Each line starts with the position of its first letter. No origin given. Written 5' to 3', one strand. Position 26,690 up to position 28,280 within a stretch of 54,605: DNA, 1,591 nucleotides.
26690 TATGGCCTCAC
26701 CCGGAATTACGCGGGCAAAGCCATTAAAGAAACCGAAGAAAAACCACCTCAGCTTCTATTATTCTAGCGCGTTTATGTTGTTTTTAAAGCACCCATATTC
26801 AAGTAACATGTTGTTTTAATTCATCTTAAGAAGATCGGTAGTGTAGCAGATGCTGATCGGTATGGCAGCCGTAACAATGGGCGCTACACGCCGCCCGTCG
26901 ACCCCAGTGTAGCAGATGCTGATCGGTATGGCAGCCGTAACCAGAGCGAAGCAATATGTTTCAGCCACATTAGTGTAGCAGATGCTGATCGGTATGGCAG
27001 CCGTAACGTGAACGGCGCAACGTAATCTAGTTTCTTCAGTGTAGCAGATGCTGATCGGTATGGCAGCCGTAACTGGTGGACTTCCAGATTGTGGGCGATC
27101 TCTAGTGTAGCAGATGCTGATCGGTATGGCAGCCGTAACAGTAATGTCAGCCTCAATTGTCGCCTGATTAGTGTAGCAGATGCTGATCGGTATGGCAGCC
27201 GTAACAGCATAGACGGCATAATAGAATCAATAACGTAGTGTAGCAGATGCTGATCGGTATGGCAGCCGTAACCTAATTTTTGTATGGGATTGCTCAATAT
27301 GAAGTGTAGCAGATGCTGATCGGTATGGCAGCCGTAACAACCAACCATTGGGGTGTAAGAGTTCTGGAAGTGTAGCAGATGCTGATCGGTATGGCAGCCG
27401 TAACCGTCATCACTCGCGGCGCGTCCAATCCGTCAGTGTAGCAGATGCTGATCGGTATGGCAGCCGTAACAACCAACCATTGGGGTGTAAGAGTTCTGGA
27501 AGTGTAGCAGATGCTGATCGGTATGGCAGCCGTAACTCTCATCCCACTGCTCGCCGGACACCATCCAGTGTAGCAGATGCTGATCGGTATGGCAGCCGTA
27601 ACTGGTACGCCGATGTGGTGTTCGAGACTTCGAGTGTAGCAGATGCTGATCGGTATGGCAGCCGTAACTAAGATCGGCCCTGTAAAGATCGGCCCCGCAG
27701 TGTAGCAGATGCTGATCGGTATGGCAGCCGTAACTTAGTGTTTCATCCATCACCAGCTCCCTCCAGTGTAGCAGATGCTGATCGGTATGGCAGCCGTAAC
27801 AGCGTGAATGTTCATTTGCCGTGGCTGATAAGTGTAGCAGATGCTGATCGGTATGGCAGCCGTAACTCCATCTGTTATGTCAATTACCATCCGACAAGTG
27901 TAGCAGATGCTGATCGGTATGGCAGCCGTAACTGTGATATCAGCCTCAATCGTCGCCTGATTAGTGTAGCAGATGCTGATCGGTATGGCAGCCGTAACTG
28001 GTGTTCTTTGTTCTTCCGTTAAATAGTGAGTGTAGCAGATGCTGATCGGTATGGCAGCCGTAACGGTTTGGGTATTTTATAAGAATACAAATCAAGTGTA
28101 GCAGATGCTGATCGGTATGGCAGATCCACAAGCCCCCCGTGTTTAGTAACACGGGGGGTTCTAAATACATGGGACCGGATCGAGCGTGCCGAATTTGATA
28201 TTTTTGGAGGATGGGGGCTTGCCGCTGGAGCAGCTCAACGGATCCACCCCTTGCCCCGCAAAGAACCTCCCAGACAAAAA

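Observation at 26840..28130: Array read antisense to the cas operon, with an extended -10-like box in every repeat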

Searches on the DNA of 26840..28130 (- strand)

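Call 39: search_dna_similar(query=window:26840-28130:-, collection=phages, mode=distant, max_evalue=10, max_rows=30)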
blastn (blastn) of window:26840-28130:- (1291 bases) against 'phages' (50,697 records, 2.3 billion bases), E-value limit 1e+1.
Records with a match: 8; places in all: 8; records where one place covers at least 80% of the query: 0.
Best place of each record, by identity: >=99% 6; 90-95% 2.
By first word of the organism name: Yersinia 4; Bacteriophage 3; Caudoviricetes 1.
By host as written in the record: - 4; Yersinia enterocolitica 4.
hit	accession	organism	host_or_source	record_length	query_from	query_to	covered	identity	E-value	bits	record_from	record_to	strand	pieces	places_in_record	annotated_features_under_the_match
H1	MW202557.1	Caudoviricetes sp.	Manatee Spring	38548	434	460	2%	92.6%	1e+0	41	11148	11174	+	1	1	pentapeptide repeats containing protein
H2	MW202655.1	Bacteriophage sp.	Manatee Spring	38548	434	460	2%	92.6%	1e+0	41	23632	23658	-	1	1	pentapeptide repeats containing protein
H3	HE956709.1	Yersinia phage phiR1-RT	Yersinia enterocolitica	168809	1088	1108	2%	100.0%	5e+0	39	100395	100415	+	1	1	g167: hypothetical protein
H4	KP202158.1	Yersinia phage vB_YenM_TG1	Yersinia enterocolitica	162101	1088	1108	2%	100.0%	5e+0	39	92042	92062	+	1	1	hypothetical protein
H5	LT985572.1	Bacteriophage sp.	-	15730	40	60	2%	100.0%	5e+0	39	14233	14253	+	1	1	record has no annotation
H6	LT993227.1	Bacteriophage sp.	-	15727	40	60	2%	100.0%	5e+0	39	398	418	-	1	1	record has no annotation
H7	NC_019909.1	Yersinia phage phiR1-RT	Yersinia enterocolitica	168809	1088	1108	2%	100.0%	5e+0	39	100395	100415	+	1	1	g167: endonuclease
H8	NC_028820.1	Yersinia phage vB_YenM_TG1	Yersinia enterocolitica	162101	1088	1108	2%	100.0%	5e+0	39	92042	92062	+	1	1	endonuclease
